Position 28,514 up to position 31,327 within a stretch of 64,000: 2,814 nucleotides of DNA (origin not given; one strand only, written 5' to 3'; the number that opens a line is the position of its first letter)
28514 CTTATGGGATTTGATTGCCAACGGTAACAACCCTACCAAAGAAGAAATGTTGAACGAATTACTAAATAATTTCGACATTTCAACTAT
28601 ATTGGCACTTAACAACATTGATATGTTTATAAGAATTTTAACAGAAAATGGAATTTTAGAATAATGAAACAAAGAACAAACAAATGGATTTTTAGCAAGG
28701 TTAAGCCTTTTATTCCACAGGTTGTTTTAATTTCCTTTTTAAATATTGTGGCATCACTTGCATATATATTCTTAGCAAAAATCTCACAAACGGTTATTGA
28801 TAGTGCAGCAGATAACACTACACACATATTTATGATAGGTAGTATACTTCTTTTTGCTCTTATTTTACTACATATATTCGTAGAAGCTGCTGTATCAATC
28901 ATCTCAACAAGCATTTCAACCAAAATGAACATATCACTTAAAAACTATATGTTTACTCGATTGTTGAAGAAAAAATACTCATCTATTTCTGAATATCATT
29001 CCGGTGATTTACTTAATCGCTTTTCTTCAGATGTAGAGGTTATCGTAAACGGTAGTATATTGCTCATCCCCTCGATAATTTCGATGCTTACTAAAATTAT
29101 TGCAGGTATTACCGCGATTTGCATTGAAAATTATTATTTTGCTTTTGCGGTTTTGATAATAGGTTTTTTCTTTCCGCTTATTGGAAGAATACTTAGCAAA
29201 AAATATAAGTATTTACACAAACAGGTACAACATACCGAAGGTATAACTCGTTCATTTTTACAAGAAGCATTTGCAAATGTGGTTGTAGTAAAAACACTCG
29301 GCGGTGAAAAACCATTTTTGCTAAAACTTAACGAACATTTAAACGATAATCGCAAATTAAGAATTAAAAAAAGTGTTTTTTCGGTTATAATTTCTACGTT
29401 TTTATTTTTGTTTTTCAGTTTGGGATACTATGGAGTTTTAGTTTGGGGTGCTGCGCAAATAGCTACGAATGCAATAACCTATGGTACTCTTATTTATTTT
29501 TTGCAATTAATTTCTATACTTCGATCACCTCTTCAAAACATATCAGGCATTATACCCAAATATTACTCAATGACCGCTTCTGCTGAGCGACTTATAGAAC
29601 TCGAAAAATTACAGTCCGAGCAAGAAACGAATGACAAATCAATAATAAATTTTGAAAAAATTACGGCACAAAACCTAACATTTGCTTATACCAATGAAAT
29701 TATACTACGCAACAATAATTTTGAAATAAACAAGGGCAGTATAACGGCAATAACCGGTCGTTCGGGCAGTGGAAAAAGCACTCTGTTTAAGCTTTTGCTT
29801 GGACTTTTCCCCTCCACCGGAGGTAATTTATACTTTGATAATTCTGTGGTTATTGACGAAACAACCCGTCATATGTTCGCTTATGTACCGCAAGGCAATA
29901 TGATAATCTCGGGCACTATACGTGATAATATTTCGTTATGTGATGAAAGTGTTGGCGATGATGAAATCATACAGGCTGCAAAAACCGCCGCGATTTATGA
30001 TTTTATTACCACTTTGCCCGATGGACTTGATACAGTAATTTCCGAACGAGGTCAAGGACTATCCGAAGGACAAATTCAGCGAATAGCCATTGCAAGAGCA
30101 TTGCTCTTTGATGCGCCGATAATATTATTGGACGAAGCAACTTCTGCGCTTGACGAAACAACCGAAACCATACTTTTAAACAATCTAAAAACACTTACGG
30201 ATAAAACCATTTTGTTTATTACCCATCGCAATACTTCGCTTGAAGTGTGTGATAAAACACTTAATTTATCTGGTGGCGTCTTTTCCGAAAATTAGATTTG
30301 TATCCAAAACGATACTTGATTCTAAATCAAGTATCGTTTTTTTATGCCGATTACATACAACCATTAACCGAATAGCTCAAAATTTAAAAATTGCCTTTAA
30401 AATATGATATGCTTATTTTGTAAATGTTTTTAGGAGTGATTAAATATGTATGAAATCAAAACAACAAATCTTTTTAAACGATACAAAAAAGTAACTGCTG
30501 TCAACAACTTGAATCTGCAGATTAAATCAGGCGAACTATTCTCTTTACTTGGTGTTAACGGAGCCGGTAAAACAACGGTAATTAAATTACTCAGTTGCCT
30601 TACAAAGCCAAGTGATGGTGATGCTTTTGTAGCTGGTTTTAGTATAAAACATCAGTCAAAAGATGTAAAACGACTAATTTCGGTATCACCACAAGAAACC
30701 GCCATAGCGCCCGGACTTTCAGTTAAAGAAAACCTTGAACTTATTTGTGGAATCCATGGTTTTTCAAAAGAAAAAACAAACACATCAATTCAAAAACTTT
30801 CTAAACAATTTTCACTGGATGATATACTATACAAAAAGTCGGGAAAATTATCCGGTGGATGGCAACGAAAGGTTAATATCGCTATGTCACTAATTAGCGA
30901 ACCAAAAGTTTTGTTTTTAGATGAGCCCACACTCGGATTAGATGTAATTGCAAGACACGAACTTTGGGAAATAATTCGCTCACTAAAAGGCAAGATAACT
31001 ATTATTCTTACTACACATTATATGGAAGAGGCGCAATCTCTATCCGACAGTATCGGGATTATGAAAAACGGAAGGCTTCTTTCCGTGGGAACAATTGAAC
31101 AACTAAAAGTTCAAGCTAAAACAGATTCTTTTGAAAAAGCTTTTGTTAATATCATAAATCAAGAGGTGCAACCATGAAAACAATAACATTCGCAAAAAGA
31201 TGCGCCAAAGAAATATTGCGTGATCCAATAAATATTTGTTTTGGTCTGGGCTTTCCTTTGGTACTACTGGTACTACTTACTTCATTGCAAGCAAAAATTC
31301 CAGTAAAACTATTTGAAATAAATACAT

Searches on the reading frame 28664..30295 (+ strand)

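Call 62: search_protein_families(library=pfam, proteins=[window:28664-30295:+], max_evalue=0.00001)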
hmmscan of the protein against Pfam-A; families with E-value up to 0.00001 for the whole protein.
window:28664-30295:+ (543 aa): 3 families
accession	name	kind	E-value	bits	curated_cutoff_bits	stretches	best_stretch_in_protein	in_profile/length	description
PF00664.28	ABC_membrane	-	1.8e-32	113.6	28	1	21-290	2-274/274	ABC transporter transmembrane region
PF00005.33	ABC_tran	-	1e-26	94.6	25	1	348-494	1-137/137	ABC transporter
PF02463.25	SMC_N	-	3.1e-07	30.5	40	0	482-534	157-210/220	RecF/RecN/SMC N terminal domain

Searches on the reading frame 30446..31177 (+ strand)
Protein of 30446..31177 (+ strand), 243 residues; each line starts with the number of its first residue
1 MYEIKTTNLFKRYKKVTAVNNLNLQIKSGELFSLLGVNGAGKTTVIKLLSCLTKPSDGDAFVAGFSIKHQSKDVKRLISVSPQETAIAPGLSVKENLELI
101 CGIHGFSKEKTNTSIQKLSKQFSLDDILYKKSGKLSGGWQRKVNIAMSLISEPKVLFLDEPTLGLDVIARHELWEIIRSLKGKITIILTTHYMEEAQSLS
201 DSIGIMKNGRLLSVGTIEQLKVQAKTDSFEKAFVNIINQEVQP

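Call 63: search_protein_families(library=pfam, proteins=[window:30446-31177:+], max_evalue=0.00001)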
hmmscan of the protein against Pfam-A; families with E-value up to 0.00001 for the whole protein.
window:30446-31177:+ (243 aa): 2 families
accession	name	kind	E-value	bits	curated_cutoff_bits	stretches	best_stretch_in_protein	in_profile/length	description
PF00005.33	ABC_tran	-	2.6e-30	106.3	25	1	19-162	1-136/137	ABC transporter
PF13304.12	AAA_21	-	4.7e-12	47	27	1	113-191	184-298/304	AAA domain, putative AbiEii toxin, Type IV TA system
